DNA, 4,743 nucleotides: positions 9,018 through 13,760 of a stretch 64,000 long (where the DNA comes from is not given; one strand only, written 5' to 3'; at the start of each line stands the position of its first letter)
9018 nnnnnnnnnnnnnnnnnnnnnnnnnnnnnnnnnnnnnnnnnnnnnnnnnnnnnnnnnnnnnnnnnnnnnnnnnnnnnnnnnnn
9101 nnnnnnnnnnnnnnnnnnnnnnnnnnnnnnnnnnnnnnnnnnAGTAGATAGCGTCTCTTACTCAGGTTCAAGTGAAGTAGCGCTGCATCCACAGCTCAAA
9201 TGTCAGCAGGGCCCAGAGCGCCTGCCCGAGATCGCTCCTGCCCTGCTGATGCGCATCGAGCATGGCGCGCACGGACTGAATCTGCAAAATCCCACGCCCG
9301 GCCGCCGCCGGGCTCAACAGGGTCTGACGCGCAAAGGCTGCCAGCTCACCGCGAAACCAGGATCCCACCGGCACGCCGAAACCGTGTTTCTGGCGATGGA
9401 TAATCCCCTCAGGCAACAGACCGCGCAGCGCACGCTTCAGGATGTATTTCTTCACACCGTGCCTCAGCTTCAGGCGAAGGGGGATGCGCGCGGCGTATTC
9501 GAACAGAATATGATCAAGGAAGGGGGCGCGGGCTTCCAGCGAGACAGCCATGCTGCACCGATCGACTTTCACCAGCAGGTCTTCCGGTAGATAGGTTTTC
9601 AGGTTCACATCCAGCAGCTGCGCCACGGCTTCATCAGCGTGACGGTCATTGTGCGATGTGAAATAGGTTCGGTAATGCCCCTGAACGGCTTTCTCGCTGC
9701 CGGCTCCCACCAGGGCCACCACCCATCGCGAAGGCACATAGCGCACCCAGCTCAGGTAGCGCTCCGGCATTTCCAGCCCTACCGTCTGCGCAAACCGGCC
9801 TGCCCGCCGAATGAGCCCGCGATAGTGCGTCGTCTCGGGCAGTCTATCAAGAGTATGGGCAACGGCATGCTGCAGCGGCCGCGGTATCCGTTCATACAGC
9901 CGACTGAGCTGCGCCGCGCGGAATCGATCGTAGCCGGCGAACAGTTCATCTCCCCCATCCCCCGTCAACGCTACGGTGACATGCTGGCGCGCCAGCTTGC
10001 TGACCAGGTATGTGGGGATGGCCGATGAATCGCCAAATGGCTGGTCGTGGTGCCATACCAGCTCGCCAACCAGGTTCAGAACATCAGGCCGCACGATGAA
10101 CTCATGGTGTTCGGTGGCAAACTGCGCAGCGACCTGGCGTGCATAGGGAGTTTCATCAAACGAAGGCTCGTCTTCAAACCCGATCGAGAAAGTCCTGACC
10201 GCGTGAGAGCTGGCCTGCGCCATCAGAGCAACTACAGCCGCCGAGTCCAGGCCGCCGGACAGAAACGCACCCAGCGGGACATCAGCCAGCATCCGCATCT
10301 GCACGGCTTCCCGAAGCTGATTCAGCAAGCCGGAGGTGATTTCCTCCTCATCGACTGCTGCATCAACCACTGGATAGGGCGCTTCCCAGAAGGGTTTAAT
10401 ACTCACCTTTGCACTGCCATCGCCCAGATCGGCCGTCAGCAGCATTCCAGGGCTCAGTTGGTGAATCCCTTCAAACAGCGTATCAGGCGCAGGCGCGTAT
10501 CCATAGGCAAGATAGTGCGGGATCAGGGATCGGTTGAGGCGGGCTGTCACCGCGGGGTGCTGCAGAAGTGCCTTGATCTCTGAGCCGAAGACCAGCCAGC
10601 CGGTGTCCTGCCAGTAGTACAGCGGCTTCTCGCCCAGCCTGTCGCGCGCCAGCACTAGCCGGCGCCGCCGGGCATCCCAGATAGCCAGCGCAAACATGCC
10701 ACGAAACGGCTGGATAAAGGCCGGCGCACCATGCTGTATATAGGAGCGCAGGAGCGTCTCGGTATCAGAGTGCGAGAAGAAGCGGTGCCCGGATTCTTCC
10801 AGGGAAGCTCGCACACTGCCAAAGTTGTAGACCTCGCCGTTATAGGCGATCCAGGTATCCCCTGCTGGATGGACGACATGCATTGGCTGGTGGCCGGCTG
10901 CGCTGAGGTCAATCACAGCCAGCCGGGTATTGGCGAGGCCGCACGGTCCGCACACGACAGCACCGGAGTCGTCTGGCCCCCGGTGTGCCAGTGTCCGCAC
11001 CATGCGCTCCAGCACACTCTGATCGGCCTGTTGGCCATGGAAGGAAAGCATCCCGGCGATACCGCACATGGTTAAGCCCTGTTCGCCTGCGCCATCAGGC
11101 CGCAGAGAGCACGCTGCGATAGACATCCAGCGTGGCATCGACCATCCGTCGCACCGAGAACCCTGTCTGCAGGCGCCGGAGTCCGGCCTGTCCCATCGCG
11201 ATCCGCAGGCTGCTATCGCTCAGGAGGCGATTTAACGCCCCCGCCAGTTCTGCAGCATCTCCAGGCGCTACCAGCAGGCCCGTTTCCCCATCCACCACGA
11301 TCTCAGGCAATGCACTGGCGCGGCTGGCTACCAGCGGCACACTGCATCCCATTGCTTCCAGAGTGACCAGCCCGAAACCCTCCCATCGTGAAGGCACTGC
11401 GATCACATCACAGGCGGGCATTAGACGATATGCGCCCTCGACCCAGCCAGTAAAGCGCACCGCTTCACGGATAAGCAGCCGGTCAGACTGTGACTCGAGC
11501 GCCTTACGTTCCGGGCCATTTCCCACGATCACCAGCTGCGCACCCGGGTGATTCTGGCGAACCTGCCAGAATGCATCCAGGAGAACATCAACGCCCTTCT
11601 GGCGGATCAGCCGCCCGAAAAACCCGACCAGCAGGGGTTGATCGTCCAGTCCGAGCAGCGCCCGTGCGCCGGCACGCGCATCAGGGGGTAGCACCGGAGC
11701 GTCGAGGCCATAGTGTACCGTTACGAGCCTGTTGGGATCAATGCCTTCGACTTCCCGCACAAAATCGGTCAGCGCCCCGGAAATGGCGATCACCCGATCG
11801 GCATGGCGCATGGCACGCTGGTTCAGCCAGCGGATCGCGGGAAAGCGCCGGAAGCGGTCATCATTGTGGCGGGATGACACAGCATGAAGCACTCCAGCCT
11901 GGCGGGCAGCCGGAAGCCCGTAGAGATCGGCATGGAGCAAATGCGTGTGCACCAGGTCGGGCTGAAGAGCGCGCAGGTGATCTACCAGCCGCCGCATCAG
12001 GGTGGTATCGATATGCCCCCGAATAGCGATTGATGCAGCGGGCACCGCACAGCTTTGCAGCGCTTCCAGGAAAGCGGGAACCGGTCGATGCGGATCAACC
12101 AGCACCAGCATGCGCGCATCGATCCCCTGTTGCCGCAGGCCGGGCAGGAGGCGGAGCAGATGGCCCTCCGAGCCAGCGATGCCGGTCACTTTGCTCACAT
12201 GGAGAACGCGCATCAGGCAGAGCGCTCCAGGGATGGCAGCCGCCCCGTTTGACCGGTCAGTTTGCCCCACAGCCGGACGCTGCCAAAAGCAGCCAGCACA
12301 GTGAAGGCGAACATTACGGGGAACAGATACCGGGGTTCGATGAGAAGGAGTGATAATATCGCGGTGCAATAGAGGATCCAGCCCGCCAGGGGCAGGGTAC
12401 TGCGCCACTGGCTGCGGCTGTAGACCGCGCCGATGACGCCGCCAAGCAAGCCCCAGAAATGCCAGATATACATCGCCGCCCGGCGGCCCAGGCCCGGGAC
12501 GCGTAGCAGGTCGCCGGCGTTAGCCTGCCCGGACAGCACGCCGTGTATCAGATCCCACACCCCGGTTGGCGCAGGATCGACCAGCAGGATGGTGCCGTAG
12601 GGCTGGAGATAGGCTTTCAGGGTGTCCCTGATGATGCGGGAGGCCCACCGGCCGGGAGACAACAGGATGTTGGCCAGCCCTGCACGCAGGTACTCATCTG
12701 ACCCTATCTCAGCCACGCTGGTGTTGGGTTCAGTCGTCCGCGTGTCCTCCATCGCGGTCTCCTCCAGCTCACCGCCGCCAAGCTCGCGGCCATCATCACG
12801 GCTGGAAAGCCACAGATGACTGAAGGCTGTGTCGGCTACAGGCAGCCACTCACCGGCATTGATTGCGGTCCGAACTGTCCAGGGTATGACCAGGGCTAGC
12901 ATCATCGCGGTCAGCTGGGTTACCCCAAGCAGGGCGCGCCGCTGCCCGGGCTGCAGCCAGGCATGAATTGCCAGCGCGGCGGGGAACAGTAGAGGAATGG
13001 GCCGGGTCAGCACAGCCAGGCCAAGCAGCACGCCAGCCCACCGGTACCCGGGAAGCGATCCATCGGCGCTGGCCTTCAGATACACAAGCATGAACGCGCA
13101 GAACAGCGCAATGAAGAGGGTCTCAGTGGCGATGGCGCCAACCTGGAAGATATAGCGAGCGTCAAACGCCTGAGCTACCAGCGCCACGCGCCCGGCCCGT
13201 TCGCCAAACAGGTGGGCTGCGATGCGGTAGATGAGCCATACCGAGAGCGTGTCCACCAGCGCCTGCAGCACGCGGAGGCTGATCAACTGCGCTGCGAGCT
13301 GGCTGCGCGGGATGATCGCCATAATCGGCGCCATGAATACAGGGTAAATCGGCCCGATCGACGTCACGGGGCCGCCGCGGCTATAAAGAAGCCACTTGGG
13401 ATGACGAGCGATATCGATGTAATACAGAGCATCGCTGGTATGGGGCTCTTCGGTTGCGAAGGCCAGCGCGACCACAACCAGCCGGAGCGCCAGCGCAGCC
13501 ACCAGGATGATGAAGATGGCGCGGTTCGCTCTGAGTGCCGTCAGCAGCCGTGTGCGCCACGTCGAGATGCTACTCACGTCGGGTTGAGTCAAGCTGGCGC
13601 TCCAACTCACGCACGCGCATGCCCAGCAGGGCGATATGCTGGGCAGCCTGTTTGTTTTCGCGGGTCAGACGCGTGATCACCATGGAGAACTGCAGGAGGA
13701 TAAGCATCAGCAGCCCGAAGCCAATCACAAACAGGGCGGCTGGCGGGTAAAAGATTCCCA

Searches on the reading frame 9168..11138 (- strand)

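Call 42: search_protein_families(library=pfam, proteins=[window:9168-11138:-], max_evalue=0.00001)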
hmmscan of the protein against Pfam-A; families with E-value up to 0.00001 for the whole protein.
window:9168-11138:- (656 aa): 3 families
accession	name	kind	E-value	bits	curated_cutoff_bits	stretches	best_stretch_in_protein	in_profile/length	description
PF00733.27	Asn_synthase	-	6.5e-110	368.6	21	1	272-652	3-354/354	Asparagine synthase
PF13537.11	GATase_7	-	9.3e-41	139.1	25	1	71-193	2-123/123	Glutamine amidotransferase domain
PF13522.11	GATase_6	-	9.2e-40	136.1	27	1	55-187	1-130/130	Glutamine amidotransferase domain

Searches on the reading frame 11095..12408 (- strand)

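Call 42: search_protein_families(library=pfam, proteins=[window:11095-12408:-], max_evalue=0.00001)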
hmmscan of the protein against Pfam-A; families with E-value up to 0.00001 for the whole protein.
window:11095-12408:- (437 aa): 6 families
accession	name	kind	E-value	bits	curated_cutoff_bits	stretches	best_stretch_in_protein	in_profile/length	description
PF00534.26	Glycos_transf_1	-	1.1e-42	145.9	26.4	1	252-409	9-169/172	Glycosyl transferases group 1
PF13692.12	Glyco_trans_1_4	-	7.3e-41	140.2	27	1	260-398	3-142/142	Glycosyl transferases group 1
PF13439.12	Glyco_transf_4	-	5.7e-19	69.2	28.5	1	79-236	3-167/170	Glycosyltransferase Family 4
PF20706.3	GT4-conflict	-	3.8e-17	62.8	26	1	183-370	127-319/385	Family 4 Glycosyltransferase in conflict systems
PF13579.12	Glyco_trans_4_4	-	4.3e-17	63.3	29.7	1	79-234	2-158/158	Glycosyl transferase 4-like domain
PF13524.12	Glyco_trans_1_2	-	1.2e-08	35.5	25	1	285-427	11-143/144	Glycosyl transferase-like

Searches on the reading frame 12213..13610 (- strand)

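Call 42: search_protein_families(library=pfam, proteins=[window:12213-13610:-], max_evalue=0.00001)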
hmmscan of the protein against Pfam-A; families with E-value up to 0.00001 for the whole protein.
window:12213-13610:- (465 aa): 1 family
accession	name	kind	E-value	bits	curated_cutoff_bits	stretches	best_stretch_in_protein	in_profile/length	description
PF13231.12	PMT_2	-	1.4e-11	45.3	26.1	1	108-242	20-153/160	Dolichyl-phosphate-mannose-protein mannosyltransferase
